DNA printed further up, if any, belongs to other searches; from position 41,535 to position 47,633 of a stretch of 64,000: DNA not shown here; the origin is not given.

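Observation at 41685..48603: Giant DUF4011 / Upf1-like SF1 helicase / REase-fold / DUF3320 protein paired with a DUF45 (COG1451) zincin: candidate undescribed nucleic-acid surveillance or defence module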

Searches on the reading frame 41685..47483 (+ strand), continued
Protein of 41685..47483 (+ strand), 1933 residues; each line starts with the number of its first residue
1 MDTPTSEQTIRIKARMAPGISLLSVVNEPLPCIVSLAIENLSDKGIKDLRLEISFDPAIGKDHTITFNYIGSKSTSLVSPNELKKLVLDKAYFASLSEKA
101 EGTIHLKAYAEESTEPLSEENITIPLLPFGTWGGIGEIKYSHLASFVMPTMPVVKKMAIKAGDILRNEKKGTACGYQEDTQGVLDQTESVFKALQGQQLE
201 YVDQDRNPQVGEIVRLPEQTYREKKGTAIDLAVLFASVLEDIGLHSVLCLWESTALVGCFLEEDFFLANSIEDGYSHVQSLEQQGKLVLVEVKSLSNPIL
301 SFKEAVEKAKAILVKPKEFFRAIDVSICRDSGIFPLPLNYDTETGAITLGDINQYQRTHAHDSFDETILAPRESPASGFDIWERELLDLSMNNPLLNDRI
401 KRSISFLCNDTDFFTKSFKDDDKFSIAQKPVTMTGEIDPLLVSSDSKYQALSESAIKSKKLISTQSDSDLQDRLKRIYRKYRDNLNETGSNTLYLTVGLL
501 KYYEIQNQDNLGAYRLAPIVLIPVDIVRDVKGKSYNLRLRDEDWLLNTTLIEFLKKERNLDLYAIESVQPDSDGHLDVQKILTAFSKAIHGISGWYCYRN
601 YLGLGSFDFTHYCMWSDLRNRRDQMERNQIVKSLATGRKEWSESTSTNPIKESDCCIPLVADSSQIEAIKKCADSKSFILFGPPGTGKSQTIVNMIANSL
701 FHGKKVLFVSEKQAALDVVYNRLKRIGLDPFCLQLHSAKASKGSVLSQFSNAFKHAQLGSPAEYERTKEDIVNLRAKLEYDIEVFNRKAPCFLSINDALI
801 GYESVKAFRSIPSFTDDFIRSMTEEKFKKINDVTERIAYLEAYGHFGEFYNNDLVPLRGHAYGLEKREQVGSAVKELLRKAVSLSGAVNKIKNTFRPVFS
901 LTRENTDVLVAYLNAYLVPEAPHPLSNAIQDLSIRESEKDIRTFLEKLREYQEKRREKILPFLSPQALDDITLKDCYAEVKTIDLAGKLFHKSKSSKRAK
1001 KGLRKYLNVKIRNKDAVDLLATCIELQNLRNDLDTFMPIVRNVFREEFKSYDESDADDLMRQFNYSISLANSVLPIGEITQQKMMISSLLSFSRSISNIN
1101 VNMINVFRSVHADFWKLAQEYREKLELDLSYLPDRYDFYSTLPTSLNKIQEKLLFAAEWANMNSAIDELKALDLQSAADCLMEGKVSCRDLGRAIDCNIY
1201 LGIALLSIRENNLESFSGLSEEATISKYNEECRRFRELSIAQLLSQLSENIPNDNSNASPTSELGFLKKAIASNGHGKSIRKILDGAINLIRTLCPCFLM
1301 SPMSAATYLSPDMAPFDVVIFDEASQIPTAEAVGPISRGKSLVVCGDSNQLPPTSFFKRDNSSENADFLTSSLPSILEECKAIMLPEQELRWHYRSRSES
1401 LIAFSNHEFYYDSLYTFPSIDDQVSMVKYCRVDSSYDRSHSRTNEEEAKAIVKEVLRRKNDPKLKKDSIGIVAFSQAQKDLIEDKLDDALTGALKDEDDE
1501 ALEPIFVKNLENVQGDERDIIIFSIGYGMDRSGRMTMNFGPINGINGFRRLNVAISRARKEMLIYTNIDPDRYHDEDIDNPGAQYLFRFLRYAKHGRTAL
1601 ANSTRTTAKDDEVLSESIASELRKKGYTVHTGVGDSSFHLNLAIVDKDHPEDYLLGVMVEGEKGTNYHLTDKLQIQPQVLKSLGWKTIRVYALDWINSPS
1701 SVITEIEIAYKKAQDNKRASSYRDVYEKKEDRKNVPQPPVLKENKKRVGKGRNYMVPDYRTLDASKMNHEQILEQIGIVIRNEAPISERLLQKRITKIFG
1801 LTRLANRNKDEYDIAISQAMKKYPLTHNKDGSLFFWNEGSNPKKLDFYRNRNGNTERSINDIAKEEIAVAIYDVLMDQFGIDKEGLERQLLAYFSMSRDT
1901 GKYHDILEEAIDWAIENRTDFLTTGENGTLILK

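Call 34: find_related_loci(query=A1, collection=genome_contigs, flank=6000)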
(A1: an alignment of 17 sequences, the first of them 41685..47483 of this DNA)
Query A1 (1933 aa) in genome_contigs; peptide patterns used: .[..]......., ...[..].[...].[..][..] (x = any residue, [..] = any of these).
600 stretches matched a pattern (row limit reached: there are more); 80 encode a relative of the query (tblastn E <= 1e-3); 80 distinct loci.
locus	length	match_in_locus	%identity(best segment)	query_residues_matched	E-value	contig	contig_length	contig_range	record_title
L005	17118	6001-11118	33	1-1707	0e+0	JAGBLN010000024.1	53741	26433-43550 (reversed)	MAG: Lachnospiraceae bacterium isolate RGIG9225 Water_deer_Rumen-2__c174361, whole genome shotgun sequence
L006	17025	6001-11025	33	30-1713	0e+0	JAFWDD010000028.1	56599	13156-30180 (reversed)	MAG: Bacillota bacterium isolate RGIG5631 Sheep_Duodenum-3__c239046, whole genome shotgun sequence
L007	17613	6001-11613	32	33-1893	0e+0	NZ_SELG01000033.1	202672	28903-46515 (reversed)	Apibacter muscae strain G8 NODE_5_length_202672_cov_171.126908, whole genome shotgun sequence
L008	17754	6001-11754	30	7-1916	0e+0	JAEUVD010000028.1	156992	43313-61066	MAG: Chitinophagaceae bacterium isolate new MAG-372 k141_2670451, whole genome shotgun sequence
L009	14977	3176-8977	32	16-1914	0e+0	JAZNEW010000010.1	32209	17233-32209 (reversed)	MAG: Candidatus Egerieisoma sp. isolate T1900044717_TS20190183.MAGScoT_cleanbin_000013 SGB_1888_k141_1627181, whole geno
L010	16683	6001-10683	31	377-1931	0e+0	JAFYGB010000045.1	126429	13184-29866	MAG: Lachnospiraceae bacterium isolate RGIG7058 Sheep_Rumen.Co__c1871181, whole genome shotgun sequence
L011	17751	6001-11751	30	7-1916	0e+0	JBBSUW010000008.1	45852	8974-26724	MAG: Flavobacteriales bacterium isolate SVL2_sbin.58 SVL2_sbin.58_k141_1044680_length_45852_cov_10.0000, whole genome sh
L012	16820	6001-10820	32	379-1930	0e+0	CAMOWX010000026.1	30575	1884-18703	MAG: uncultured Clostridia bacterium isolate SRR873601_bin.102_metaWRAP_v1.3_MAG genome assembly, contig: NODE_3465_leng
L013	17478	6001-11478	28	36-1915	1e-177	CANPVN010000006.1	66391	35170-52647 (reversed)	MAG: uncultured Clostridia bacterium isolate Lapin-001__bin17 genome assembly, contig: Lapin-001__NODE_611_length_66391_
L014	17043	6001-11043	29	87-1807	0e+0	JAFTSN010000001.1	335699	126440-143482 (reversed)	MAG: Clostridia bacterium isolate RGIG4110 Roe_deer_Cecum.Co__c216474, whole genome shotgun sequence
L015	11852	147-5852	37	9-1915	9e-154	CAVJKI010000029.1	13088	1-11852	Sodaliphilus sp. isolate H07677-L1_cleanbin_000016 genome assembly, contig: Spades_H07677-L1_contig_2798, whole genome s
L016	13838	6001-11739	40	30-1916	2e-151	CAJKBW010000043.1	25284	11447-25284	MAG TPA_asm: uncultured Ruminococcaceae bacterium isolate ERR1600664-bin.7 genome assembly, contig: NODE_2204_length_252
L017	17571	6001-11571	37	30-1900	2e-141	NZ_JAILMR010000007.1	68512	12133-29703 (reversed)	MAG: Ruminococcus sp. isolate RUI259 k141_15496673_flag=0_multi=25.9927_len=68512, whole genome shotgun sequence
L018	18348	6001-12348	39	30-1898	7e-141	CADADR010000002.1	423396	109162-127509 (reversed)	MAG: uncultured Bacteroidia bacterium isolate RUG13196 genome assembly, contig: RUG13196_asm_2, whole genome shotgun seq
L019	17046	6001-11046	36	89-1915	4e-141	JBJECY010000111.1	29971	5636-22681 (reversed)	MAG: Muribaculaceae bacterium isolate LOHA20_bin.027 NODE_661_length_29971_cov_7.673486, whole genome shotgun sequence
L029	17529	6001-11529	33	30-1916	2e-116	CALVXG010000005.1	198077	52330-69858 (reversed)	MAG: uncultured Clostridia bacterium isolate BRZ_HT__bin55 genome assembly, contig: BRZ_HT__NODE_99_length_198077_cov_11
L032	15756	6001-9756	41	461-1706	8e-116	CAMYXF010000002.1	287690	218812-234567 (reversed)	MAG TPA_asm: uncultured Clostridia bacterium isolate SRR10912533_bin.45_metaWRAP_v1.3_MAG genome assembly, contig: ERZ14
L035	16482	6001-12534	36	30-1898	3e-114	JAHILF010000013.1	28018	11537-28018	MAG: Proteobacteria bacterium isolate KR13_N2.mb.116 KR13_N2.mb.116_k141_9879, whole genome shotgun sequence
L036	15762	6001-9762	42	461-1706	5e-113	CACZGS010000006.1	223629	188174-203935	MAG: Ruminococcaceae bacterium isolate RUG12602 genome assembly, contig: RUG12602_asm_6, whole genome shotgun sequence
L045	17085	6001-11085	41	44-1706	3e-99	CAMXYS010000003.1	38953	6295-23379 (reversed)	MAG TPA_asm: uncultured Clostridia bacterium isolate SRR17635715_bin.6_metaWRAP_v1.3_MAG genome assembly, contig: ERZ142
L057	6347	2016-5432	35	604-1706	3e-70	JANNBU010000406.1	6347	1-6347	MAG: Ferruginibacter sp. isolate OTE_78_metabat_288 OTE_78_k141_453785, whole genome shotgun sequence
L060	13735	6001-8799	35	662-1706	3e-62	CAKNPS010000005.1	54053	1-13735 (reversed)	MAG TPA_asm: uncultured Clostridia bacterium isolate ERR3414581_bin.102_metaWRAP_v1.1_MAG genome assembly, contig: NODE_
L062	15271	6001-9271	34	659-1706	2e-59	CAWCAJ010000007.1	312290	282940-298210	MAG: uncultured Planctomycetia bacterium isolate MFD03804.bin.1.4 genome assembly, contig: contig_56130, whole genome sh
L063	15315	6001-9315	34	649-1706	4e-59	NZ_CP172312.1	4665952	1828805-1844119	Allohahella sp. A8 chromosome, complete genome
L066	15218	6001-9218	32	677-1706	9e-57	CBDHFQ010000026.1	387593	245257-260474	MAG: Bacteroidia bacterium isolate 25d22b30-7bab-4f40-8331-5cd9055c56ff genome assembly, contig: contig_26, whole genome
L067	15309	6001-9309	33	517-1706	3e-54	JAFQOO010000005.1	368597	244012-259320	MAG: Clostridia bacterium isolate RGIG2008 Goat_Colon-1__c194, whole genome shotgun sequence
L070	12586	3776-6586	33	661-1706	2e-48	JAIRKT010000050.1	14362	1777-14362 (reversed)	MAG: Christensenellaceae bacterium isolate Cc175_bin14 k119_2174322, whole genome shotgun sequence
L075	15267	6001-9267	33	657-1706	1e-69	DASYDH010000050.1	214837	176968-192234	MAG TPA_asm: Lacunisphaera sp. isolate SMAG_U4954 k141_807267, whole genome shotgun sequence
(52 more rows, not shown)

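Call 46: search_protein_families(library=pfam, proteins=[L012:5250-5969:+, L036:4649-5377:+, L032:2863-3579:+], max_evalue=0.01)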
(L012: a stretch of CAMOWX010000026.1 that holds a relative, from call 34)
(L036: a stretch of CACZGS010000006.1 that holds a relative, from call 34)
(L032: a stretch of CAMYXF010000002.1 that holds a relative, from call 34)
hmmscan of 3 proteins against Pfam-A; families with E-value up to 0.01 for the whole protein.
L012:5250-5969:+ (240 aa): 2 families
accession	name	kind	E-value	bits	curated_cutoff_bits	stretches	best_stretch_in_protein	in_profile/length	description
PF01863.23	YgjP-like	-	1.8e-49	169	26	1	27-239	1-206/207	YgjP-like, metallopeptidase domain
PF10263.15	SprT-like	-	1.6e-05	25.2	25.6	1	161-212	18-74/108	SprT-like family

L036:4649-5377:+ (243 aa): 2 families
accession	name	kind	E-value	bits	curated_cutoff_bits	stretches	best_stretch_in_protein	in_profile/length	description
PF01863.23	YgjP-like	-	5e-45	154.5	26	1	27-240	1-207/207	YgjP-like, metallopeptidase domain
PF08325.16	WLM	-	0.0011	19.5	26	1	196-235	80-119/190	WLM domain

L032:2863-3579:+ (239 aa): 3 families
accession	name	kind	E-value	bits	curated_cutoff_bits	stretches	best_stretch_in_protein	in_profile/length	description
PF01863.23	YgjP-like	-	9.7e-43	147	26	1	26-238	1-206/207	YgjP-like, metallopeptidase domain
PF08325.16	WLM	-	0.0054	17.3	26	1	196-234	81-119/190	WLM domain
PF10263.15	SprT-like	-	0.0058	16.9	25.6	0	171-211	30-74/108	SprT-like family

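Call 51: search_protein_families(library=pfam, proteins=[L036:2783-4645:+, L032:949-2859:+, L032:3661-5325:+, L012:3970-4995:-, L012:2602-3957:+, L036:10712-11290:+, L012:10810-11394:+, L036:1850-2623:-], max_evalue=0.001)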
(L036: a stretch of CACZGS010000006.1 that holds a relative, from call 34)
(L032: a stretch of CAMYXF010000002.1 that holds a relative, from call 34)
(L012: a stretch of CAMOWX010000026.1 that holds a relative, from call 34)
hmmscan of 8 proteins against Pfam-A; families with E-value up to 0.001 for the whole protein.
L036:2783-4645:+ (621 aa): 2 families
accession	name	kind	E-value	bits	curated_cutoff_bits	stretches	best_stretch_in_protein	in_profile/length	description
PF00501.34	AMP-binding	-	2.3e-57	195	29.9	1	26-441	5-384/384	AMP-binding enzyme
PF23562.2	AMP-binding_C_3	-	0.00036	21.3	20.8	0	479-588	2-105/124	AMP-binding enzyme C-terminal domain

L032:949-2859:+ (637 aa): 2 families
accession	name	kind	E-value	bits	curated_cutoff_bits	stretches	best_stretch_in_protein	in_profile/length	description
PF00501.34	AMP-binding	-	7.6e-54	183.4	29.9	1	62-456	21-384/384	AMP-binding enzyme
PF23562.2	AMP-binding_C_3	-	5.1e-05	24.1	20.8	1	494-603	2-105/124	AMP-binding enzyme C-terminal domain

L032:3661-5325:+ (555 aa): 0 families

L012:3970-4995:- (341 aa): 1 family
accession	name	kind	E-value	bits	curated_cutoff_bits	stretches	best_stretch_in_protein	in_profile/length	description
PF05050.19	Methyltransf_21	-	3.2e-09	37.6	22.7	1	178-303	1-151/173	Methyltransferase FkbM domain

L012:2602-3957:+ (452 aa): 1 family
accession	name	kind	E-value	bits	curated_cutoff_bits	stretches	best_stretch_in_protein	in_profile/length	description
PF01554.23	MatE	-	2e-44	151.5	24.9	2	25-185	1-161/161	MatE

L036:10712-11290:+ (193 aa): 0 families

L012:10810-11394:+ (195 aa): 0 families

L036:1850-2623:- (257 aa): 1 family
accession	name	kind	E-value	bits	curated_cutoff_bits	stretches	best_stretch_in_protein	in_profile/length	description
PF01553.26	Acyltransferase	-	5.8e-23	81.6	23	1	59-187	3-131/132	Acyltransferase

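Call 65: search_solved_structures(query=window:41685-47483:+, max_evalue=0.001)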
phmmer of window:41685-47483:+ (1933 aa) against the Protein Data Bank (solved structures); distinct sequences matched with E-value up to 0.001: 11.
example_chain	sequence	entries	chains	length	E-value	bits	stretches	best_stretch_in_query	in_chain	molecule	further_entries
4b3g_A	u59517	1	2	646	2.5e-09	38.4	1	637-724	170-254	DNA-BINDING PROTEIN SMUBP-2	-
4b3f_X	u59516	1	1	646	2.5e-09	38.3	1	637-724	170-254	DNA-BINDING PROTEIN SMUBP-2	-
5mzn_A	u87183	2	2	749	8.4e-08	33.3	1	1306-1562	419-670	Helicase SEN1,Helicase SEN1 | Helicase SEN1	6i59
2xzo_A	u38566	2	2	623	3.7e-05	24.5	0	1315-1567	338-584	REGULATOR OF NONSENSE TRANSCRIPTS 1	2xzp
2gjk_A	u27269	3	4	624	3.8e-05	24.5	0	1315-1567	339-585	Regulator of nonsense transcripts 1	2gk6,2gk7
6ej5_A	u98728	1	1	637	4.1e-05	24.4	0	1315-1567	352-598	Regulator of nonsense transcripts 1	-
9qwn_A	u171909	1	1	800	9.1e-05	23.2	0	1315-1567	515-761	Isoform 2 of Regulator of nonsense transcripts 1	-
2wjv_A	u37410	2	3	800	9.4e-05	23.2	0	1315-1567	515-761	REGULATOR OF NONSENSE TRANSCRIPTS 1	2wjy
8ftm_A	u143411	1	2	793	0.00022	21.9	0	1314-1564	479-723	5'-3' RNA helicase-like protein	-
8rd3_A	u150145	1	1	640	0.00036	21.3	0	662-765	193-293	ATP-dependent helicase NAM7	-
2xzl_A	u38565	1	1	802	0.00071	20.3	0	662-765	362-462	ATP-DEPENDENT HELICASE NAM7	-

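Call 80: find_encoding_contigs(protein=P0005, flank=6000, max_places=2)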
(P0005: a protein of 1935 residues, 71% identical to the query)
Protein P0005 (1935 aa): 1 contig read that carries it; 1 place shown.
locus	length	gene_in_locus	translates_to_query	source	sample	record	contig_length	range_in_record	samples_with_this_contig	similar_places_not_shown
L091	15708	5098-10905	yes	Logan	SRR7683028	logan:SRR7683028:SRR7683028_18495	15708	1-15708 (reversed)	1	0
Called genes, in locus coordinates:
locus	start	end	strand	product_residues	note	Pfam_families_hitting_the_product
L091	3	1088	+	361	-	?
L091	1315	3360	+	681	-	-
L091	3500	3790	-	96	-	-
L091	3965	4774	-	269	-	PF02811:PHP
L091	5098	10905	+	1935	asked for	PF13195:DUF4011, PF13086:AAA_11, PF13245:AAA_19 (faint), PF13086:AAA_11, PF13087:AAA_12, PF18741:MTES_1575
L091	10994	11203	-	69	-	-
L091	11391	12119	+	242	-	-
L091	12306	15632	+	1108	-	PF00041:fn3 (faint)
